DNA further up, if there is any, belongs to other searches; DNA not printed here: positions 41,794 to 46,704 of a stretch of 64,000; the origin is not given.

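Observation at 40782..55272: Eleven-gene, translationally coupled operon joining MetF/MetV-HdrCBA-MvhD to a complete but disassembled glutamate-synthase-like module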

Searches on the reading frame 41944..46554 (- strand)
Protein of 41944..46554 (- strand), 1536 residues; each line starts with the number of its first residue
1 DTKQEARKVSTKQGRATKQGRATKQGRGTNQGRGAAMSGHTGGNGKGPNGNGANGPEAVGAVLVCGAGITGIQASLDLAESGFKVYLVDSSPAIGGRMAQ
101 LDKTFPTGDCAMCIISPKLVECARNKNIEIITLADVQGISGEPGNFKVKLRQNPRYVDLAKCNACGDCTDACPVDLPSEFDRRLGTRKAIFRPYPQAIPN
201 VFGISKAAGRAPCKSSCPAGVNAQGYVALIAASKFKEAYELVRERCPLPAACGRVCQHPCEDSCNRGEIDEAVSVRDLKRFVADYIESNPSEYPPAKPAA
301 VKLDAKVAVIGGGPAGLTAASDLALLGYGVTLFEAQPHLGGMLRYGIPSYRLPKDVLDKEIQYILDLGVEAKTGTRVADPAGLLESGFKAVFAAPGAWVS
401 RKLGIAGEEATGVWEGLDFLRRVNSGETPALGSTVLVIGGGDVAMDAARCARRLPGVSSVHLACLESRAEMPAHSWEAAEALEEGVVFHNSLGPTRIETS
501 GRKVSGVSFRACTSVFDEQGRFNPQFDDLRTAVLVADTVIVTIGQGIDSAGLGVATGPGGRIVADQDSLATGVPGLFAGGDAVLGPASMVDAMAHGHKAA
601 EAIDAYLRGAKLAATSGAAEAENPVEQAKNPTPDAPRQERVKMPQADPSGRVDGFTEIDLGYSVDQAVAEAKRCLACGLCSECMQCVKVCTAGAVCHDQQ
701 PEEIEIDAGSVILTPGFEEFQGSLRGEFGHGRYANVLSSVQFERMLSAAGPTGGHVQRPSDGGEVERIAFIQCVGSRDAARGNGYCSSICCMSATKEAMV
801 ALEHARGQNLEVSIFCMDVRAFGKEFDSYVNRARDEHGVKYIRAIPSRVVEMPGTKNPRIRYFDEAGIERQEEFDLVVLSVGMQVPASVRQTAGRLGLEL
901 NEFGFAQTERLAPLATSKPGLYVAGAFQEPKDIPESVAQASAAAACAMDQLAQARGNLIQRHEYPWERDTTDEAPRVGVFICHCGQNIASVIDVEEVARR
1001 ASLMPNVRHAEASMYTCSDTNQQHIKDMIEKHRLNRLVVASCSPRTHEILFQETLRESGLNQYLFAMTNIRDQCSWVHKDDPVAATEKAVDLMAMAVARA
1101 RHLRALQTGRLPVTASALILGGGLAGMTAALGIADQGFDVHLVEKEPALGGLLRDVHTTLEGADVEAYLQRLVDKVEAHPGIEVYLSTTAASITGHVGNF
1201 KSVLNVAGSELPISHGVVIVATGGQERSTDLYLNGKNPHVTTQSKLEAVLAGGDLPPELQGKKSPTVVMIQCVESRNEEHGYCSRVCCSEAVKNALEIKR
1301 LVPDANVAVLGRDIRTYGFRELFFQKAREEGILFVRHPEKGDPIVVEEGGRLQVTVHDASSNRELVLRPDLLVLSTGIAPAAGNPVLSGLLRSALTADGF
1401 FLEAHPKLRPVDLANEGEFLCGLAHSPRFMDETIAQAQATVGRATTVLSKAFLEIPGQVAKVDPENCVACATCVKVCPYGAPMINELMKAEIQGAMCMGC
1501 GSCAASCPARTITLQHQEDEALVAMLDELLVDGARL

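Call 5: search_protein_families(library=pfam, proteins=[window:41944-46554:-], max_evalue=0.01)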
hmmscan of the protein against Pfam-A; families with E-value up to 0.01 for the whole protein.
window:41944-46554:- (1536 aa): 26 families (the best 25 are shown)
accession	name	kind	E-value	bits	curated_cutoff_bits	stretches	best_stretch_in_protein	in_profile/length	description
PF07992.20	Pyr_redox_2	-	1.6e-48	166.1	26.1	3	306-596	2-291/291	Pyridine nucleotide-disulphide oxidoreductase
PF13450.12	NAD_binding_8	-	9.2e-23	80.7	21.9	3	309-366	1-54/68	NAD(P)-binding Rossmann-like domain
PF12831.13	FAD_oxidored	-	4e-20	72.9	27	3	1118-1154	3-39/416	FAD dependent oxidoreductase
PF00070.33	Pyr_redox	-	4.7e-18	65.9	22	1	306-340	1-35/82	Pyridine nucleotide-disulphide oxidoreductase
PF14691.11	Fer4_20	-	6.8e-18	65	25.8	1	210-288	29-110/113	Dihydroprymidine dehydrogenase domain II, 4Fe-4S cluster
PF00890.30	FAD_binding_2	-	2.1e-15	57.3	20.4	2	1117-1151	2-36/414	FAD binding domain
PF01266.30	DAO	-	3.2e-12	47.1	27.9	3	306-340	1-35/353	FAD dependent oxidoreductase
PF01134.28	GIDA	-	2e-11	44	22.1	1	306-335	1-30/391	Glucose inhibited division protein A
PF01262.27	AlaDh_PNT_C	-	2.6e-11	43.8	23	0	304-337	28-61/214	Alanine dehydrogenase/PNT, C-terminal domain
PF13738.12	Pyr_redox_3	-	7.9e-11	42.2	30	0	1116-1227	166-270/305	Pyridine nucleotide-disulphide oxidoreductase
PF03486.20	HI0933_like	-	1.7e-10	41.2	50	1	306-341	2-37/244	HI0933-like protein Rossmann domain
PF01593.30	Amino_oxidase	-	2.8e-08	33.9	19.8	0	1124-1157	1-34/443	Flavin containing amine oxidoreductase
PF13237.11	Fer4_10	-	3.1e-08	33.9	25.5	2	1462-1508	4-53/53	4Fe-4S dicluster domain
PF01494.25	FAD_binding_3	-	3.9e-08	33.3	22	1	305-336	2-33/349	FAD binding domain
PF00037.32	Fer4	-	5.4e-08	32.8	21.1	2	1461-1482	2-23/24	4Fe-4S binding domain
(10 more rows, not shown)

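Call 15: search_protein_families(library=ncbifam, proteins=[window:41944-46554:-], max_evalue=0.001)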
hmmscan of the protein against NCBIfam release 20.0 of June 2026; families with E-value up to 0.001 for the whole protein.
window:41944-46554:- (1536 aa): 137 families (the best 25 are shown)
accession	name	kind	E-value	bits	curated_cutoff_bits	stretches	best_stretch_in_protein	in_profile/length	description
NF040770.1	hetero_SS_HdrA2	exception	1.5e-281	936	1100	5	976-1201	1-227/777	CoB-CoM heterodisulfide reductase HdrA2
NF041778.1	hetero_SS_HdrA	equivalog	3.6e-200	666.6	1400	4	680-957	300-576/771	ferredoxin:CoB-CoM heterodisulfide reductase subunit HdrA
NF041891.1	hdrA_Methbact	equivalog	6e-197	656.3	1300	4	1209-1532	309-638/762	ferredoxin:CoB-CoM heterodisulfide reductase subunit HdrA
NF009410.0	PRK12771.1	subfamily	1.9e-157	525.2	516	2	210-710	47-544/566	NAD(P)-binding protein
NF010590.0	PRK13984.1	equivalog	4.5e-112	375.2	946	2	212-610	197-609/611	putative oxidoreductase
NF009454.0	PRK12814.1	equivalog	8.5e-109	364.7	916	1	210-687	101-581/657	putative NADPH-dependent glutamate synthase small subunit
NF009414.0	PRK12778.1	equivalog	3.6e-90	303.3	1103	2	211-608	337-750/752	bifunctional dihydroorotate dehydrogenase B NAD binding subunit/NADPH-dependent glutamate synthase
TIGR03315.1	Se_ygfK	equivalog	1.3e-89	300.9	835.3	1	211-692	445-899/1012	putative selenate reductase subunit YgfK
TIGR01316.1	gltA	equivalog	2.1e-86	290.5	471.75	2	210-607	35-449/449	NADPH-dependent glutamate synthase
NF009413.0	PRK12775.1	equivalog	5.2e-72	243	1895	2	212-613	340-760/1006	putative trifunctional 2-polyprenylphenol hydroxylase/glutamate synthase subunit beta/ferritin domain-containing protein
TIGR01318.1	gltD_gamma_fam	subfamily_domain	5.3e-61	206.6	482.95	1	209-608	46-466/467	glutamate synthase, small subunit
NF045663.1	diclust_near_Sec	equivalog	1e-60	205.7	530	3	211-399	18-201/759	pyridine nucleotide-disulfide oxidoreductase/dicluster-binding protein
NF009409.0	PRK12770.1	subfamily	1.9e-59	201.6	343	1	304-610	18-353/360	putative glutamate synthase subunit beta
NF009408.0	PRK12769.1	equivalog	1e-58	199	1003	2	208-608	231-652/659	formate-dependent uric acid utilization protein AegA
NF009415.0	PRK12779.1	equivalog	1.7e-50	171.9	1519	1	207-605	204-624/944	putative bifunctional glutamate synthase subunit beta/2-polyprenylphenol hydroxylase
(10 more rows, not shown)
